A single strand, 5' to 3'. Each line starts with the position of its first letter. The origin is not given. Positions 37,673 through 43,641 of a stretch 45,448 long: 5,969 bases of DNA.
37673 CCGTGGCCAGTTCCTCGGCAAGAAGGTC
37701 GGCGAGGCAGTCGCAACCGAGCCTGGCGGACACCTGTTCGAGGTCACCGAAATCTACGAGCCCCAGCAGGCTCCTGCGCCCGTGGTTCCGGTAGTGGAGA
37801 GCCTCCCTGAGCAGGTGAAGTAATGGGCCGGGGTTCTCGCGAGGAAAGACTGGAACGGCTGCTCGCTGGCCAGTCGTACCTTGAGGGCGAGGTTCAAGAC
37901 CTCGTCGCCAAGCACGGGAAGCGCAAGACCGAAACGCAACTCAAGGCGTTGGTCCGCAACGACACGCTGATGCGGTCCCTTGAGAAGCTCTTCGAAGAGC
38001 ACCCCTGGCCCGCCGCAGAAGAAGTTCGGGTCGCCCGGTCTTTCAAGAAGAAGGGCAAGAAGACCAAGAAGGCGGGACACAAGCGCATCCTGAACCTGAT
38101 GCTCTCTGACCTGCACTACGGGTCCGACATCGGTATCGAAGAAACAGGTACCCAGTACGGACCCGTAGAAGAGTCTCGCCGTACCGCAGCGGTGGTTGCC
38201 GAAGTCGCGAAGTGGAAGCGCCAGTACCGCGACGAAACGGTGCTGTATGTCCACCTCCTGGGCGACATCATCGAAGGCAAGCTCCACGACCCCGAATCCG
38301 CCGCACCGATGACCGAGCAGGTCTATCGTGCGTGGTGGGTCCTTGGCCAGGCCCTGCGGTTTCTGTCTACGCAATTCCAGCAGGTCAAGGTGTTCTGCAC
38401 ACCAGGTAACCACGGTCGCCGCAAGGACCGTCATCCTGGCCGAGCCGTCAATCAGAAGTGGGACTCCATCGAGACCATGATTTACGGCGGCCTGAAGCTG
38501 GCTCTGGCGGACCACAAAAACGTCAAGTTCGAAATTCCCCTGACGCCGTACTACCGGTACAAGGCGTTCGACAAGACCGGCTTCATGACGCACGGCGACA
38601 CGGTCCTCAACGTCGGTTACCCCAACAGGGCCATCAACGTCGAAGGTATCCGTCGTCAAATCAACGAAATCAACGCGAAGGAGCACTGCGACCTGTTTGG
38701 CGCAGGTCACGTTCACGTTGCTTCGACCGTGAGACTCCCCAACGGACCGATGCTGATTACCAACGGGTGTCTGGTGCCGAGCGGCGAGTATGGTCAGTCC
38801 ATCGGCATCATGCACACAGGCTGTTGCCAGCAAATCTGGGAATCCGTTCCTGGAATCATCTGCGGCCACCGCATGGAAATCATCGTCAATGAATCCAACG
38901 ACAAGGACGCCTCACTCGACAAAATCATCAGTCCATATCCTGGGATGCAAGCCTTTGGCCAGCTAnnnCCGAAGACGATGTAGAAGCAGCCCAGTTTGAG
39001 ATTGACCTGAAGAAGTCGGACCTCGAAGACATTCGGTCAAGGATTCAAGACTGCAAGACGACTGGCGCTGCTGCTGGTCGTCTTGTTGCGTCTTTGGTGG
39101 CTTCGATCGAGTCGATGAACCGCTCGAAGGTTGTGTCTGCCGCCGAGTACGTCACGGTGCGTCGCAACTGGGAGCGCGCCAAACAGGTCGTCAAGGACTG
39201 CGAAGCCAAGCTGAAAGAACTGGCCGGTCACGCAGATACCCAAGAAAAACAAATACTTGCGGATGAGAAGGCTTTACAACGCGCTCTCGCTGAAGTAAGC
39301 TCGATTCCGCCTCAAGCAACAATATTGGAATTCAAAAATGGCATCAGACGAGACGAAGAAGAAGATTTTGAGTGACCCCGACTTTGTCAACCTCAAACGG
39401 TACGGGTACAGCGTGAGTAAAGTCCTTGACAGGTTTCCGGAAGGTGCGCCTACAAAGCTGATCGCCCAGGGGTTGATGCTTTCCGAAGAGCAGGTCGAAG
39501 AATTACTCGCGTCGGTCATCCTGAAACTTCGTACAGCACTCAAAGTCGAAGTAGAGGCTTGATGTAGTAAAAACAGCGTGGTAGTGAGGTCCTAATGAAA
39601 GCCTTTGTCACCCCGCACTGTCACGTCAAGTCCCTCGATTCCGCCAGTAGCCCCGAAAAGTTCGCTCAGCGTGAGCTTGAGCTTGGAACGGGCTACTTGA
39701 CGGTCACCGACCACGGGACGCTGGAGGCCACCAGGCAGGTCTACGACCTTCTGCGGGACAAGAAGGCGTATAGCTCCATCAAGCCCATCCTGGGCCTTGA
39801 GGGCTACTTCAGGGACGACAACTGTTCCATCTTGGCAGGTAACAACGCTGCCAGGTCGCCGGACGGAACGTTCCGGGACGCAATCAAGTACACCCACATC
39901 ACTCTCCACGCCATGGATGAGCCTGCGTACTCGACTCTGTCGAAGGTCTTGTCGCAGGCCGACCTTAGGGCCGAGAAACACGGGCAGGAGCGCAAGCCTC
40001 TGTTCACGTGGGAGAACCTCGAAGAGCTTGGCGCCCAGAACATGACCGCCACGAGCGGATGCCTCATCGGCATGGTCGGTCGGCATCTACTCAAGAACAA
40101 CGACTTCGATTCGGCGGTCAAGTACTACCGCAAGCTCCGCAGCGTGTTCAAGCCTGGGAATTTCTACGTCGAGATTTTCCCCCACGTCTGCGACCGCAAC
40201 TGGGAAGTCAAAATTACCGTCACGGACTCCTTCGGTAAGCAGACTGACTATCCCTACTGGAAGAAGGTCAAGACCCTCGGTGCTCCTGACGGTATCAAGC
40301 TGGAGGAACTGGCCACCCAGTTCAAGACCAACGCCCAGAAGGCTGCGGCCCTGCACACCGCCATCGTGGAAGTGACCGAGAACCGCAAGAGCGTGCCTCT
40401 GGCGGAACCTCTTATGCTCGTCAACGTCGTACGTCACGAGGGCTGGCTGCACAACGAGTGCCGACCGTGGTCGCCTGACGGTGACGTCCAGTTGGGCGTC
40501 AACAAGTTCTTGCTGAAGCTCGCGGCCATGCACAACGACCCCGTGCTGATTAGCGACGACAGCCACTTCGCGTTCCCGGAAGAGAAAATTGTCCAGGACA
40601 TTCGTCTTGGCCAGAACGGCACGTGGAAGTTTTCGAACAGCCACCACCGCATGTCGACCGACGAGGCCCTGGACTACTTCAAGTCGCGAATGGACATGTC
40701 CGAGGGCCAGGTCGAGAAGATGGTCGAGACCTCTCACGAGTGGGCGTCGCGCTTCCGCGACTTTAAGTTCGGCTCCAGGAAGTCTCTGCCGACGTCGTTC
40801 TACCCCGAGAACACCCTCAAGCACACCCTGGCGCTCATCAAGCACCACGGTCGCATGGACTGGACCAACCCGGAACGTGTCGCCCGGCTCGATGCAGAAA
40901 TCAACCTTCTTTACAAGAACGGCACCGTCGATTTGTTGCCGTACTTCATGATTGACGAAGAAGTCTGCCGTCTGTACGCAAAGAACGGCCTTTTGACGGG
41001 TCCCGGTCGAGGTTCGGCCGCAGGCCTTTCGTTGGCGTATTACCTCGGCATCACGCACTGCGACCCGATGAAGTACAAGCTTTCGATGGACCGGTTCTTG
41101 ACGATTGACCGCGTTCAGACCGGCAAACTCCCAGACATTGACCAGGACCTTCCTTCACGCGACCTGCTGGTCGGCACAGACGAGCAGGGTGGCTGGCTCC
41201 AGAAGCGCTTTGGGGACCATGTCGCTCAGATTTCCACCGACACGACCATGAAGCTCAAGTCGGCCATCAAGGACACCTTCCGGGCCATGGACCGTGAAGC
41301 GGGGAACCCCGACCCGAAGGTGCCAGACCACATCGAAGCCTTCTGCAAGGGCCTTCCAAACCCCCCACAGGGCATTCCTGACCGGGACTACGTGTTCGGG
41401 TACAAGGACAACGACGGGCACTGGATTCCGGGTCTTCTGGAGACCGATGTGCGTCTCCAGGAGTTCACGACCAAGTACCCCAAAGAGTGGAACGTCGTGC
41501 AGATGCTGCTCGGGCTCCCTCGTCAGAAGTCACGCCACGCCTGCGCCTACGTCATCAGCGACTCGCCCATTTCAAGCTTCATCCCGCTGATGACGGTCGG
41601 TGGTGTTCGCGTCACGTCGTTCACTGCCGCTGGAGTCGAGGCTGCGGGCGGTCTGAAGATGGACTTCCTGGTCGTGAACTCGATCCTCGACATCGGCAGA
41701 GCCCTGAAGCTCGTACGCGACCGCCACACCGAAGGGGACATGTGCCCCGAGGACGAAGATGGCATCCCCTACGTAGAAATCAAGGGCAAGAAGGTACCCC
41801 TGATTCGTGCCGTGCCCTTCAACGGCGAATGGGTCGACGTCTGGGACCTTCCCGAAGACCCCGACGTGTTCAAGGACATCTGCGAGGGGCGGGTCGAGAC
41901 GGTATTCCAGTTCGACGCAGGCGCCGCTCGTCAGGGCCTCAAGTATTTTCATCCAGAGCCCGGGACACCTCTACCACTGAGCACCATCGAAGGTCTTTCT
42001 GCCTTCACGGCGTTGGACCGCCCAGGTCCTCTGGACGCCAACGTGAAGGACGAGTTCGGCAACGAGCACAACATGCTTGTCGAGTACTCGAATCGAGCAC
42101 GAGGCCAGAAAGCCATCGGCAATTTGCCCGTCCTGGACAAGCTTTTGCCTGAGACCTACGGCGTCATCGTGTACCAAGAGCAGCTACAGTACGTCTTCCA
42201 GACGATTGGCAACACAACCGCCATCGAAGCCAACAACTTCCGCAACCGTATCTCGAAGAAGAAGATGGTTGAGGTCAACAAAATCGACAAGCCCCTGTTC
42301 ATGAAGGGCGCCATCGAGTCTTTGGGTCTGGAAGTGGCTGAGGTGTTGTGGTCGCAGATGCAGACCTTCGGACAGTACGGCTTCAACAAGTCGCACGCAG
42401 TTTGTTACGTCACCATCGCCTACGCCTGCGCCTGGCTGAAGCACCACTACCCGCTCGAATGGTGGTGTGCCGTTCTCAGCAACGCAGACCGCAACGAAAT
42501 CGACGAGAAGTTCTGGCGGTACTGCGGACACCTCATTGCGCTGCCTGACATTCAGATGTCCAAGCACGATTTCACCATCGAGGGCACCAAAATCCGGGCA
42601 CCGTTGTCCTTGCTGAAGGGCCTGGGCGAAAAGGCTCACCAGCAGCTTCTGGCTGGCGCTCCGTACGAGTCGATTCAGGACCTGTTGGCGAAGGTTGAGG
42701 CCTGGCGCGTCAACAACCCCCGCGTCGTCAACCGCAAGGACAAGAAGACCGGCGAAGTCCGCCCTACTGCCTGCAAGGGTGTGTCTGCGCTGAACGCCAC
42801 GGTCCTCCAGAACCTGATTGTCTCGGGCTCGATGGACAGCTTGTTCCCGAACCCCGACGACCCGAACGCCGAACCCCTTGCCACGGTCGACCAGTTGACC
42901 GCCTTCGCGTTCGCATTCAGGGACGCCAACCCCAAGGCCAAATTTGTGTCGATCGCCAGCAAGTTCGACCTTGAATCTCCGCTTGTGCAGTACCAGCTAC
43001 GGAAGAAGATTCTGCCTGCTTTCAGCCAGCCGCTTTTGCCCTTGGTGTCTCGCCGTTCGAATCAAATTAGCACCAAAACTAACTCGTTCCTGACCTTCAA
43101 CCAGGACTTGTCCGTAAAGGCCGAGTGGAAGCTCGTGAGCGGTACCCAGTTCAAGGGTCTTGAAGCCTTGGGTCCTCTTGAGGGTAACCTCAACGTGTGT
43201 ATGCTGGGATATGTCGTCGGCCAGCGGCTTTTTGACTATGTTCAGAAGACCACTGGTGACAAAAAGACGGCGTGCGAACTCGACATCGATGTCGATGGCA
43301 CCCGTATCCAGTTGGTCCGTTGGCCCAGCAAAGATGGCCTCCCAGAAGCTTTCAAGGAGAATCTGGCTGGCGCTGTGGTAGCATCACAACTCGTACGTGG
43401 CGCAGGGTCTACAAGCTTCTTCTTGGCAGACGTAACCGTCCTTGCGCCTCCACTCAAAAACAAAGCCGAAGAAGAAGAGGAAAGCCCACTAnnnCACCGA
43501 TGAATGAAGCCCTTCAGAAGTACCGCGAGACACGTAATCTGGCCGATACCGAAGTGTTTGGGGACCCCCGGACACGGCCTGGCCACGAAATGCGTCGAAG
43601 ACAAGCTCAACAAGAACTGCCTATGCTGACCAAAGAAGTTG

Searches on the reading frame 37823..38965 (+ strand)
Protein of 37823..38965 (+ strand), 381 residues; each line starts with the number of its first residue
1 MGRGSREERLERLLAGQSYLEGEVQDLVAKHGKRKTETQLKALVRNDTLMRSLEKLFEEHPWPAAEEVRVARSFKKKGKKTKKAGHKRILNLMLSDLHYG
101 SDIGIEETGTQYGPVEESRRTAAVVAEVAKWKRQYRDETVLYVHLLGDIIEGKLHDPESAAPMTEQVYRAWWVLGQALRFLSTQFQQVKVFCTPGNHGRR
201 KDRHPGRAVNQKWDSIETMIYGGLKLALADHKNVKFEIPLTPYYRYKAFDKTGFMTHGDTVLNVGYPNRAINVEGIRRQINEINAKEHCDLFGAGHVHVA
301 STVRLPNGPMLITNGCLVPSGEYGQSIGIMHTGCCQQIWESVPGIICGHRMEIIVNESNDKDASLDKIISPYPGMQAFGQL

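Call 67: search_protein_families(library=pfam, proteins=[window:37823-38965:+], max_evalue=0.01)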
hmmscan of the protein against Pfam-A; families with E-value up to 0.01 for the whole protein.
window:37823-38965:+ (381 aa): 1 family
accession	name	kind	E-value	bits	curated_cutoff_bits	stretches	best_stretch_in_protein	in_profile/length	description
PF00149.33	Metallophos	-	0.0055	17.6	21.5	0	94-298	6-189/191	Calcineurin-like phosphoesterase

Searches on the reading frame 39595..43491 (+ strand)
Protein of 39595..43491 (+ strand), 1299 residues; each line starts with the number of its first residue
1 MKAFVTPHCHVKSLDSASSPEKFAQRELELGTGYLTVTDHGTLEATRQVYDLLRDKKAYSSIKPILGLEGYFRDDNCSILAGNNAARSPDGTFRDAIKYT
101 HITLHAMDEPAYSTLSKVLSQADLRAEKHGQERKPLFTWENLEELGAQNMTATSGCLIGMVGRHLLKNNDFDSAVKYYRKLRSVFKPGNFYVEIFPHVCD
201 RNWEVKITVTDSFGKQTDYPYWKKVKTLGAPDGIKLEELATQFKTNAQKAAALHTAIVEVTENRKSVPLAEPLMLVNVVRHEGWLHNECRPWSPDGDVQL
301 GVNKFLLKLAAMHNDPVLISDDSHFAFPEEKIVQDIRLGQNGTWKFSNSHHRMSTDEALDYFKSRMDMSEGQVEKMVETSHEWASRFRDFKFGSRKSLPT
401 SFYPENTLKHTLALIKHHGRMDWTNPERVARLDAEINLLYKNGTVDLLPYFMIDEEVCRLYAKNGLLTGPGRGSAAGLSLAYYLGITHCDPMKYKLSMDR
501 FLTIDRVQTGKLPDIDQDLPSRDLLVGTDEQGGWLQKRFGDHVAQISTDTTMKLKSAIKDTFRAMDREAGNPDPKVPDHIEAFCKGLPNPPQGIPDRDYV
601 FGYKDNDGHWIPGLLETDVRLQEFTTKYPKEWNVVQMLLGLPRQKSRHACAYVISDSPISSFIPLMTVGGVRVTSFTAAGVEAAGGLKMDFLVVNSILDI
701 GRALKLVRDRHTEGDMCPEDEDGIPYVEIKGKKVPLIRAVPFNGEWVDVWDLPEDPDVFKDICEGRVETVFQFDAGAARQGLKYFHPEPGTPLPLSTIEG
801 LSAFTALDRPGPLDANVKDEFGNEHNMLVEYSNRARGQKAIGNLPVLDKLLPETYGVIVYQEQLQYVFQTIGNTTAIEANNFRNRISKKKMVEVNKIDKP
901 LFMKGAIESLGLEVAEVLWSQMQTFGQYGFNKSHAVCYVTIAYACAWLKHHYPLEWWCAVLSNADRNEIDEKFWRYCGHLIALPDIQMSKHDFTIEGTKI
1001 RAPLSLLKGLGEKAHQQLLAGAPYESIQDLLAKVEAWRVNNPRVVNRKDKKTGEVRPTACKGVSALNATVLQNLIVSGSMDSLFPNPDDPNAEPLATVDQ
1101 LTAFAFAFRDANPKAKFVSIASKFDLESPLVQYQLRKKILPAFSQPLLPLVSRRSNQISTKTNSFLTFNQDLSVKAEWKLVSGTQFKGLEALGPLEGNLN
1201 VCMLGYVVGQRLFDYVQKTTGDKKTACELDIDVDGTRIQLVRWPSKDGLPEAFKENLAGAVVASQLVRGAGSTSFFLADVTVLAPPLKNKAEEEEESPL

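Call 24: search_protein_families(library=phrogs, proteins=[window:39595-43491:+], max_evalue=0.001)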
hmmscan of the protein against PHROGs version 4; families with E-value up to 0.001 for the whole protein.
window:39595-43491:+ (1299 aa): 7 families
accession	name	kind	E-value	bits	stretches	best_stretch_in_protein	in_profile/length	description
phrog_405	-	DNA, RNA and nucleotide metabolism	3.8e-160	536.1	2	297-1104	220-945/1190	DNA polymerase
phrog_12219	-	DNA, RNA and nucleotide metabolism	1.8e-52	179.7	1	533-1042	18-508/823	DNA polymerase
phrog_11165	-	DNA, RNA and nucleotide metabolism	3.9e-49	168.4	2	753-1019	313-572/782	DNA polymerase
phrog_7513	-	unknown function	6.7e-38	131.7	3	4-198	11-197/461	-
phrog_21652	-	DNA, RNA and nucleotide metabolism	1.2e-29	104.3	2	623-908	165-430/476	DNA polymerase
phrog_4335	-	unknown function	4.1e-18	66.8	1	910-1059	13-153/421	-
phrog_13169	-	DNA, RNA and nucleotide metabolism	2.4e-09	37.6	1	429-508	339-415/463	DNA polymerase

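Call 25: search_protein_families(library=pfam, proteins=[window:39595-43491:+], max_evalue=0.001)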
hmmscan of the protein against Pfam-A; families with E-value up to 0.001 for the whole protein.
window:39595-43491:+ (1299 aa): 4 families
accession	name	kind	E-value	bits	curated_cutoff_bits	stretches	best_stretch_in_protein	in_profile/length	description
PF07733.18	DNA_pol3_alpha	-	1.4e-38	133.5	23.9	1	424-692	19-259/260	Bacterial DNA polymerase III alpha NTPase domain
PF02811.25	PHP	-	4e-22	79.7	26.4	1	8-195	3-162/164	PHP domain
PF17657.6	DNA_pol3_finger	-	2.1e-21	76.4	22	1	745-906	18-162/166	Bacterial DNA polymerase III alpha subunit finger domain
PF14579.12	HHH_6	-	4.5e-11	43.3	25.6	1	981-1041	4-68/90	Helix-hairpin-helix motif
